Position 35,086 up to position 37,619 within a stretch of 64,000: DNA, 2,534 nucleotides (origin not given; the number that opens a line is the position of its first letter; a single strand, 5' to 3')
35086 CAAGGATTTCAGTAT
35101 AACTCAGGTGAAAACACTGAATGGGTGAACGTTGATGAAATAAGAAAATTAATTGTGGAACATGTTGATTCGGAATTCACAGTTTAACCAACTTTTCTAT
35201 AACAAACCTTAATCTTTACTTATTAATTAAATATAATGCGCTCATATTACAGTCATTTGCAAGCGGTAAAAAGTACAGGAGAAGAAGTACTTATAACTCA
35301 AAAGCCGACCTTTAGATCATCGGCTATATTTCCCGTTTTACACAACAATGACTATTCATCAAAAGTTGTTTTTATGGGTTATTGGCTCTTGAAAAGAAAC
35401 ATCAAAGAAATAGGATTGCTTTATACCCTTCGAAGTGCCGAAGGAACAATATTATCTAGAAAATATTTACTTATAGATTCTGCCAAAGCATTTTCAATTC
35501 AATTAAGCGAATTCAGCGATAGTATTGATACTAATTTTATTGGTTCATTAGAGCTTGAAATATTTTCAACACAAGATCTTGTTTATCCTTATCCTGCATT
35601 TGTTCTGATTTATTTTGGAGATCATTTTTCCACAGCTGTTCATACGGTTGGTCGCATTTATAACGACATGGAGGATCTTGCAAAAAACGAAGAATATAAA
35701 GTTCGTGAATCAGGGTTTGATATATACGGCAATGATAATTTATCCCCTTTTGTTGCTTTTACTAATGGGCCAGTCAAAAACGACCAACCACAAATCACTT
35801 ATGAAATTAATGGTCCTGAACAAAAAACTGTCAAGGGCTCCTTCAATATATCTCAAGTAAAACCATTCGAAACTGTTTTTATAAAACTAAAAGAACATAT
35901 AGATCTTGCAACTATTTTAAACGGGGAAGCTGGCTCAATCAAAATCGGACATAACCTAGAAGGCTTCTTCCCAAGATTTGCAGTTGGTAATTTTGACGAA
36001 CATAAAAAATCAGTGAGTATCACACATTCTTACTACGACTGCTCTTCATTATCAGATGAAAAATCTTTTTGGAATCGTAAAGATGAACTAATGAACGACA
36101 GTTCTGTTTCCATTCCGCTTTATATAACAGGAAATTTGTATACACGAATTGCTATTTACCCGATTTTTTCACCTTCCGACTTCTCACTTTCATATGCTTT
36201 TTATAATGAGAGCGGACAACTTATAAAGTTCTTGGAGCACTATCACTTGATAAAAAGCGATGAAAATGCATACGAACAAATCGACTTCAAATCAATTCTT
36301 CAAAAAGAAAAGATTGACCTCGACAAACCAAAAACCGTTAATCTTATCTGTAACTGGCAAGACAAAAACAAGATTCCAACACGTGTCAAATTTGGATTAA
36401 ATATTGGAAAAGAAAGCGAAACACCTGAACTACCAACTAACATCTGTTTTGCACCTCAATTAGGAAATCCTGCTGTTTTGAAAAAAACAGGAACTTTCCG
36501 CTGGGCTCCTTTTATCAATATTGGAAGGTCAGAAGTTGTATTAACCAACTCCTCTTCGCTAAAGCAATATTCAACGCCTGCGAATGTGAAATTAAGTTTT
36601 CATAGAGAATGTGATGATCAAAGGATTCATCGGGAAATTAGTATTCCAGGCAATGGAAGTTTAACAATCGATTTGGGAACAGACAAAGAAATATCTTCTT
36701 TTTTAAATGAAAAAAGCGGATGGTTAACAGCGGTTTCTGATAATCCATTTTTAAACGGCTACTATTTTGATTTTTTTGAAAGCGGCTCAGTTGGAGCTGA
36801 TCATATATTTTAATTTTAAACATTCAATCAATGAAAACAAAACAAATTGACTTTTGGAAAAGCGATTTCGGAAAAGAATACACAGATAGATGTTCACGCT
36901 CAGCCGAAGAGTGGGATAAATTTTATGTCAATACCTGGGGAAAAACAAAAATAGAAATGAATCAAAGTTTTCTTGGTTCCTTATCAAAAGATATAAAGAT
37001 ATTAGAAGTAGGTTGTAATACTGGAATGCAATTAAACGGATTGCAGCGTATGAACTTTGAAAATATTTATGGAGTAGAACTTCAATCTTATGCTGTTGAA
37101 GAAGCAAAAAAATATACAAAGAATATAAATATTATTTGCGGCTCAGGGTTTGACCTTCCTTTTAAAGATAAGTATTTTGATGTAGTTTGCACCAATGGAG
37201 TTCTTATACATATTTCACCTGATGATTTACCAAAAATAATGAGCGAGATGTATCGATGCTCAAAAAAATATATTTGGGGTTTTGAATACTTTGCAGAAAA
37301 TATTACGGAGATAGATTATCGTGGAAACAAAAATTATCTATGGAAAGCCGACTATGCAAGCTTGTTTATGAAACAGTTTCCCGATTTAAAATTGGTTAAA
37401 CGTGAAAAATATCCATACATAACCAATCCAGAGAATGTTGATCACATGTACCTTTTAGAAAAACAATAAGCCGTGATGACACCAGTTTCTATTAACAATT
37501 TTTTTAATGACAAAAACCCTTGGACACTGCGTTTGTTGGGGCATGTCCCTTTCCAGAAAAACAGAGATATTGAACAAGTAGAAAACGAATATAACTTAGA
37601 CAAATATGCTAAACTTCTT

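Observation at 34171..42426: Pseudaminic-acid-type locus lacking a recognisable PseC aminotransferase, with an unclassifiable 525-aa protein (35236-36813) in the pseC position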

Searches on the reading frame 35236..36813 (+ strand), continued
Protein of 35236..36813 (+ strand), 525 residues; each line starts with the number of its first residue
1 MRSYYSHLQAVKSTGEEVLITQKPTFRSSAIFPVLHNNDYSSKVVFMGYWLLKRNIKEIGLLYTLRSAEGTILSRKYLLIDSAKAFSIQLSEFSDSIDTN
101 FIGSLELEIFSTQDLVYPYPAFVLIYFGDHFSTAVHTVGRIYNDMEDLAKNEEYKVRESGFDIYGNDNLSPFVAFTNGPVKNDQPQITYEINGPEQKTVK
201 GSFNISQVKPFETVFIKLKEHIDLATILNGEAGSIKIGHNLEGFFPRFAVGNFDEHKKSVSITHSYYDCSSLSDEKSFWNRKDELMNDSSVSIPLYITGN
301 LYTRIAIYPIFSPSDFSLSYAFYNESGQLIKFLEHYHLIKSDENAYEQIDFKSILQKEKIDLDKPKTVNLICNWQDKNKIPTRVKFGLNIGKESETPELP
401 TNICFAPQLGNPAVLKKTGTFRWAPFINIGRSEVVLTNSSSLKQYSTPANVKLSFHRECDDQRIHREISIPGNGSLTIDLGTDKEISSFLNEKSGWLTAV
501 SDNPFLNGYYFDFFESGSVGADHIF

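Call 60: search_protein_families(library=pfam, proteins=[L053:11581-12249:+, L050:125-2695:-, L066:8731-9216:-, L007:15327-17111:+, L056:11561-12142:+, L045:2-1198:+, L011:11591-12526:+, L067:6442-7134:+, L003:14247-14957:+, L036:4204-4755:+], max_evalue=0.001)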
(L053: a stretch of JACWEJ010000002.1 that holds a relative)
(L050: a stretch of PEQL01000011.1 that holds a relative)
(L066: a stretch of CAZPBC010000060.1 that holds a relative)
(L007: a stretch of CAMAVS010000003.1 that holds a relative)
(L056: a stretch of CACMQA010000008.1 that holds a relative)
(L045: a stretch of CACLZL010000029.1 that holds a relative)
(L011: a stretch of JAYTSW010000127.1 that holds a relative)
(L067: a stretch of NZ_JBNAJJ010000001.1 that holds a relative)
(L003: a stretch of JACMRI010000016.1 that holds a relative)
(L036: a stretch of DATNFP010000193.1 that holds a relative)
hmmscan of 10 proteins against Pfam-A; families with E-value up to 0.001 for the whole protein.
L053:11581-12249:+ (222 aa): 2 families
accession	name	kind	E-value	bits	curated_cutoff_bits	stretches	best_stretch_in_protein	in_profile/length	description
PF05711.17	TylF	-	6.1e-18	65.4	23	1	29-201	74-247/264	Macrocin-O-methyltransferase (TylF)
PF13578.12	Methyltransf_24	-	4.8e-08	34.3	26.3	1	52-183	1-105/105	Methyltransferase domain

L050:125-2695:- (856 aa): 2 families
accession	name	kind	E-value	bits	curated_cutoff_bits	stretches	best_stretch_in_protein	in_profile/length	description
PF01973.23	MptE-like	-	7.9e-39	133.6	34.6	1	212-384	2-170/171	6-hydroxymethylpterin diphosphokinase MptE-like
PF07661.19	MORN_2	-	1.3e-11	43.8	29.6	0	820-838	3-21/22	MORN repeat variant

L066:8731-9216:- (161 aa): 1 family
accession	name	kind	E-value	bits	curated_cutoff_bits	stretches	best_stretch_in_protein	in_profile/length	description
PF13588.12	HSDR_N_2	-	2.9e-11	43.9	25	1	29-144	1-107/110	Type I restriction enzyme R protein N terminus (HSDR_N)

L007:15327-17111:+ (594 aa): 2 families
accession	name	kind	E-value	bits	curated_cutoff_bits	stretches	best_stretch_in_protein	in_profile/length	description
PF02348.25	CTP_transf_3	-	5.7e-25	88.8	22.6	1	340-511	2-171/217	Cytidylyltransferase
PF03102.20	NeuB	-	1.3e-17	64.5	22.1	1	52-255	43-236/241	NeuB family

L056:11561-12142:+ (193 aa): 2 families
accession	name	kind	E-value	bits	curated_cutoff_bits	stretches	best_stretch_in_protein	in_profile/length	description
PF13580.11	SIS_2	-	5.2e-18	65.8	27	1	25-144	15-134/138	SIS domain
PF01380.27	SIS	-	1.2e-08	35.3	25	1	112-170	52-110/131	SIS domain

L045:2-1198:+ (398 aa): 0 families

L011:11591-12526:+ (311 aa): 2 families
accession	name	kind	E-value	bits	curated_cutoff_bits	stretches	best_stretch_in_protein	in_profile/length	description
PF00551.24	Formyl_trans_N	-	2.2e-26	93.2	26.1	1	53-175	60-171/181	Formyl transferase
PF02911.23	Formyl_trans_C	-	5.2e-13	49.5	21.1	1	209-306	3-97/100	Formyl transferase, C-terminal domain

L067:6442-7134:+ (230 aa): 1 family
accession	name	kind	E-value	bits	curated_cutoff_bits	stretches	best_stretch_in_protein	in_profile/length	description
PF02348.25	CTP_transf_3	-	8.8e-19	68.6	22.6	1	3-148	1-141/217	Cytidylyltransferase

L003:14247-14957:+ (236 aa): 1 family
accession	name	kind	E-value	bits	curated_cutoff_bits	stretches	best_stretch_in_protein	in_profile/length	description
PF02585.22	PIG-L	-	3.5e-22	79.7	28.2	1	11-139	1-128/129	GlcNAc-PI de-N-acetylase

L036:4204-4755:+ (183 aa): 4 families
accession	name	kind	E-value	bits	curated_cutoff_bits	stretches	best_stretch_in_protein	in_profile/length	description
PF13302.13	Acetyltransf_3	-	1.4e-15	58.6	25.4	1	6-139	4-138/138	Acetyltransferase (GNAT) domain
PF13420.13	Acetyltransf_4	-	6.7e-14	52.6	24.3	1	7-157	2-153/155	Acetyltransferase (GNAT) domain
PF00583.31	Acetyltransf_1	-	1.5e-11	45.1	20.7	1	33-138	16-116/116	Acetyltransferase (GNAT) family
PF13523.12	Acetyltransf_8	-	2.7e-11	43.7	27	1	12-142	4-141/145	Acetyltransferase (GNAT) domain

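Call 68: fold_search(model_id=the predicted structure, library=viral)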
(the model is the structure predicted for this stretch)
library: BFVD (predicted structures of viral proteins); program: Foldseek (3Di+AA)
matches with E <= 10: 823; with E <= 0.001: 15
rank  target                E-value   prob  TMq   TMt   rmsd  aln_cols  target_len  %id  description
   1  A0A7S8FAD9            6.3e-06  0.66  0.12  0.06  31.1       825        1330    8  Polyprotein 2 [Grapevine nepovirus A]
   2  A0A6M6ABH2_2          3.2e-05  0.72  0.15  0.11  30.0       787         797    8  Polyprotein 2 [Cherry leaf roll virus]
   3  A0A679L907            7.0e-05  0.47  0.15  0.08  28.0       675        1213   10  (no name in the UniProt tables at hand)
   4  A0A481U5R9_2          8.2e-05  0.33  0.12  0.09  28.0       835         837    8  Polyprotein [Caraway yellows virus]
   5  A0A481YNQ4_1          8.6e-05  0.38  0.12  0.07  30.4       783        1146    9  Collagen triple helix repeat protein [Pithovirus LCDPAC02]
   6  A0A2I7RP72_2          9.6e-05  0.35  0.13  0.10  26.1       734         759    8  (no name in the UniProt tables at hand)
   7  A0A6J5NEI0            1.3e-04  0.60  0.13  0.08  23.1       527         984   10  Uncharacterized protein [uncultured Caudovirales phage]
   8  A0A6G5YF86            1.5e-04  0.75  0.15  0.10  21.9       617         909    9  (no name in the UniProt tables at hand)
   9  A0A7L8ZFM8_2          2.0e-04  0.25  0.11  0.06  42.9       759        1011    7  (no name in the UniProt tables at hand)
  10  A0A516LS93            2.5e-04  0.25  0.12  0.07  29.4       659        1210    8  (no name in the UniProt tables at hand)
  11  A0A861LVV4            3.4e-04  0.38  0.15  0.10  20.6       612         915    9  RNA2 polyprotein [Comovirinae sp.]
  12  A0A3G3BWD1            3.5e-04  0.28  0.12  0.07  36.5       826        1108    8  (no name in the UniProt tables at hand)
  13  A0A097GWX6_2          4.8e-04  0.35  0.15  0.09  26.7       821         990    8  Polyprotein [Tomato ringspot virus]
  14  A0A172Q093            4.8e-04  0.30  0.12  0.10  24.5       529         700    9  Uncharacterized protein [Acinetobacter phage vB_AbaM_ME3]
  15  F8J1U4                6.0e-04  0.35  0.15  0.08  27.2       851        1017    7  RNA2 polyprotein [Cucurbit mild mosaic virus]
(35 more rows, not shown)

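Call 73: list_cluster_members(proteins=[P0319, P0325, P0283, P0284, P0340, P0354, P0357, P0361, P0363, P0365])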
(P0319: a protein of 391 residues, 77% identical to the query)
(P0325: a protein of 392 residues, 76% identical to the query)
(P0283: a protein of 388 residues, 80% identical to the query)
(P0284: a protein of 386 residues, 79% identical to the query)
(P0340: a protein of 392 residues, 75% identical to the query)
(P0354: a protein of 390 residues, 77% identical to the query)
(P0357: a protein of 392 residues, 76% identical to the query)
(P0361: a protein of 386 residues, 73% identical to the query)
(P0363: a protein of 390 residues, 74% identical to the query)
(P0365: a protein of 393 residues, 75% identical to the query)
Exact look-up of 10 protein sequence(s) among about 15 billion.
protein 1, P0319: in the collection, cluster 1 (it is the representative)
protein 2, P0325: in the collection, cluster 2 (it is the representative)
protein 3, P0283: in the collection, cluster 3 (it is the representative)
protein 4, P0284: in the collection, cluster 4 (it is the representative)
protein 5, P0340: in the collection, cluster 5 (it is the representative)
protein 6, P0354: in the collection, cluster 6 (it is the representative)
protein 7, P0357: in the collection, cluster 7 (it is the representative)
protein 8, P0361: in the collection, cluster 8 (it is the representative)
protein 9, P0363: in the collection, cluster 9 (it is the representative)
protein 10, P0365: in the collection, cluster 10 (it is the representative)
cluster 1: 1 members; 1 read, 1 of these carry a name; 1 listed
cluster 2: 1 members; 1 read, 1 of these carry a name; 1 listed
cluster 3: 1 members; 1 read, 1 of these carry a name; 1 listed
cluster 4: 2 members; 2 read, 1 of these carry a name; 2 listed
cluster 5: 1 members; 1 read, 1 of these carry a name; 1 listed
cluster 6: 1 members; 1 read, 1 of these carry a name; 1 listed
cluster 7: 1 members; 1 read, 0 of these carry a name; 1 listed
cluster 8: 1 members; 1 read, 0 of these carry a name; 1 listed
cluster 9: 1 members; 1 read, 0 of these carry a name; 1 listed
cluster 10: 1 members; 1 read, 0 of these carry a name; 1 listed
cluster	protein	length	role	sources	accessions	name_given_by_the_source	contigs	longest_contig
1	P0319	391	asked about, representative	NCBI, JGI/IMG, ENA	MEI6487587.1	MAG: UDP-4-amino-4,6-dideoxy-N-acetyl-beta-L-altrosamine transaminase [Bacteroidota ...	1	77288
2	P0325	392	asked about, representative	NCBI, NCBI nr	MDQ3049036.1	MAG: UDP-4-amino-4,6-dideoxy-N-acetyl-beta-L-altrosamine transaminase [Bacteroidota ... | UDP-4-amino-4,6-dideoxy-N-acetyl-beta-L-altrosamine transaminase [Bacteroidota bacterium]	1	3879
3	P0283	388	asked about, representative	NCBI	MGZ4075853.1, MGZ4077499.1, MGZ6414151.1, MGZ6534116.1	MAG: UDP-4-amino-4,6-dideoxy-N-acetyl-beta-L-altrosamine transaminase [Bacteroidia ...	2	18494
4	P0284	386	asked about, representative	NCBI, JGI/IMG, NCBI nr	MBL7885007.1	MAG: UDP-4-amino-4,6-dideoxy-N-acetyl-beta-L-altrosamine transaminase [Bacteroidia ... | UDP-4-amino-4,6-dideoxy-N-acetyl-beta-L-altrosamine transaminase [Bacteroidia bacterium]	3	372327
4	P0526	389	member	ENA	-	-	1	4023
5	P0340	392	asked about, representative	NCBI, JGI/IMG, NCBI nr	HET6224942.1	MAG TPA: UDP-4-amino-4,6-dideoxy-N-acetyl-beta-L-altrosamine transaminase [Bacteroidia ... | hypothetical protein | UDP-4-amino-4,6-dideoxy-N-acetyl-beta-L-altrosamine transaminase [Bacteroidia bacterium]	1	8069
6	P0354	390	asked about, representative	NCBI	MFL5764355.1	MAG: UDP-4-amino-4,6-dideoxy-N-acetyl-beta-L-altrosamine transaminase [Bacteroidia ...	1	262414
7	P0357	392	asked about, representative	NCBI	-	-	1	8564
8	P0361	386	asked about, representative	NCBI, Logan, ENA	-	-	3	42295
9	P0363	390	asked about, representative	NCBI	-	-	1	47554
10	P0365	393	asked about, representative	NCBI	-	-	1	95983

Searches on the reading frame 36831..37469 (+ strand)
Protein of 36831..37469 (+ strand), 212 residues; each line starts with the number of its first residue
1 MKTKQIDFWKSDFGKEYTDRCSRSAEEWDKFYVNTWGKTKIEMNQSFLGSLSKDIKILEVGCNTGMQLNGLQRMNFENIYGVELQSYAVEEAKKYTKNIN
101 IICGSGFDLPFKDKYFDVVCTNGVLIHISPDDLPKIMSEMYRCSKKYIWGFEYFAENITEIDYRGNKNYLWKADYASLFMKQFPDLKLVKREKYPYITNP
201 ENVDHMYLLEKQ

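Call 3: search_protein_families(library=pfam, proteins=[window:36831-37469:+], max_evalue=0.01)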
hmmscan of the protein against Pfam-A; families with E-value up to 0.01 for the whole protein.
window:36831-37469:+ (212 aa): 7 families
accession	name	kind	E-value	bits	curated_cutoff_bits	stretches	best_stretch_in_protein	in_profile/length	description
PF08241.18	Methyltransf_11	-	4e-17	63.1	21.2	1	58-145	1-88/95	Methyltransferase domain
PF13649.12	Methyltransf_25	-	1.5e-15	58.1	27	1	57-145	1-94/97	Methyltransferase domain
PF13489.12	Methyltransf_23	-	2.7e-09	37.4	27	1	47-146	16-110/164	Methyltransferase domain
PF13847.12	Methyltransf_31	-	9.9e-09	35.5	27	1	52-146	2-103/145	Methyltransferase domain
PF08242.18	Methyltransf_12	-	9.3e-07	29.9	30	1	58-143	1-91/98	Methyltransferase domain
PF07021.18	MetW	-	0.0005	20.2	21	1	55-154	15-112/193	Methionine biosynthesis protein MetW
PF01209.24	Ubie_methyltran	-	0.0026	17.6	20.1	1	81-145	77-144/233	ubiE/COQ5 methyltransferase family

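Call 6: search_protein_families(library=ncbifam, proteins=[window:36831-37469:+], max_evalue=0.01)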
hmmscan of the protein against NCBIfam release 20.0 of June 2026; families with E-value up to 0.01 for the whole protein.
window:36831-37469:+ (212 aa): 25 families
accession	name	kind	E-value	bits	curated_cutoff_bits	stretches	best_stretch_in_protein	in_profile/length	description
TIGR03587.1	Pse_Me-ase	hypoth_equivalog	2.8e-74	249.7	112.05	1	1-212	1-204/204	pseudaminic acid biosynthesis-associated methylase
NF045667.1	MTase_DVU1556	equivalog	2.4e-08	33.7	155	1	51-142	20-109/213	DVU_1556 family methyltransferase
NF041536.1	ArsM_DUF2284_UU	exception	5e-08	31.7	575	1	47-145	70-173/459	arsenite methyltransferase/DUF2284 domain selenoprotein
TIGR02072.1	BioC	equivalog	7.2e-08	32.5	184.95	1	52-188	33-176/244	malonyl-ACP O-methyltransferase BioC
NF041537.1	ArsM_AhpD_UU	exception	1.6e-06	27.2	510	1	47-145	70-173/345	arsenite methyltransferase/AhpD domain selenoprotein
TIGR01983.1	UbiG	equivalog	3.2e-06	26.6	102.95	1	42-140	42-139/228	bifunctional 2-polyprenyl-6-hydroxyphenol methylase/3-demethylubiquinol 3-O-methyltransferase UbiG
TIGR02081.1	metW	equivalog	3.3e-06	26.8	189.5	1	52-155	12-113/194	methionine biosynthesis protein MetW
NF004452.0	PRK05785.1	equivalog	1.1e-05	25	207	1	36-148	37-141/228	hypothetical protein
NF008300.0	PRK11088.1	equivalog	1.7e-05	24.4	303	1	53-120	85-156/272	23S rRNA (guanine(745)-N(1))-methyltransferase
TIGR01934.1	MenG_MenH_UbiE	subfamily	5.4e-05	22.6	158.35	1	36-145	27-134/223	ubiquinone/menaquinone biosynthesis methyltransferase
NF038099.1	AsSugarArsM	exception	6.9e-05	22.2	400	1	97-145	116-164/321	arsenosugar biosynthesis arsenite methyltransferase ArsM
NF004851.0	PRK06202.1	equivalog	0.0003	20.3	243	1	53-147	60-161/237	hypothetical protein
NF001243.0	PRK00216.1-4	equivalog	0.00034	20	235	1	90-145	86-144/237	demethylmenaquinone methyltransferase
NF045825.1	FAmtase_mtf2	equivalog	0.00097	18.4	400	1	56-140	61-146/248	fatty-acid O-methyltransferase Mtf2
TIGR04290.1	meth_Rta_06860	hypoth_equivalog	0.0012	18.4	300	1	54-129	50-129/226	TIGR04290 family methyltransferase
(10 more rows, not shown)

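Call 65: search_solved_structures(query=window:36831-37466:+, max_evalue=0.001)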
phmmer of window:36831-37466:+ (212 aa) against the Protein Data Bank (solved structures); distinct sequences matched with E-value up to 0.001: 5.
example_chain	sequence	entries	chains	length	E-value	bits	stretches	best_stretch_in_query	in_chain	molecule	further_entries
1ve3_A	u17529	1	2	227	8.1e-08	35.8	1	41-153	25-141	hypothetical protein PH0226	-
6uak_A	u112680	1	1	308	8.3e-06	29.2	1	52-145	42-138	SAM dependent methyltransferase LahSB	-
3cc8_A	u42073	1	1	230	3.9e-05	27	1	42-129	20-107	Putative methyltransferase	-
3mgg_A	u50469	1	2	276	0.00053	23.3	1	55-138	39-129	Methyltransferase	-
3l8d_A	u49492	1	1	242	0.00074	22.8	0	20-121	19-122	Methyltransferase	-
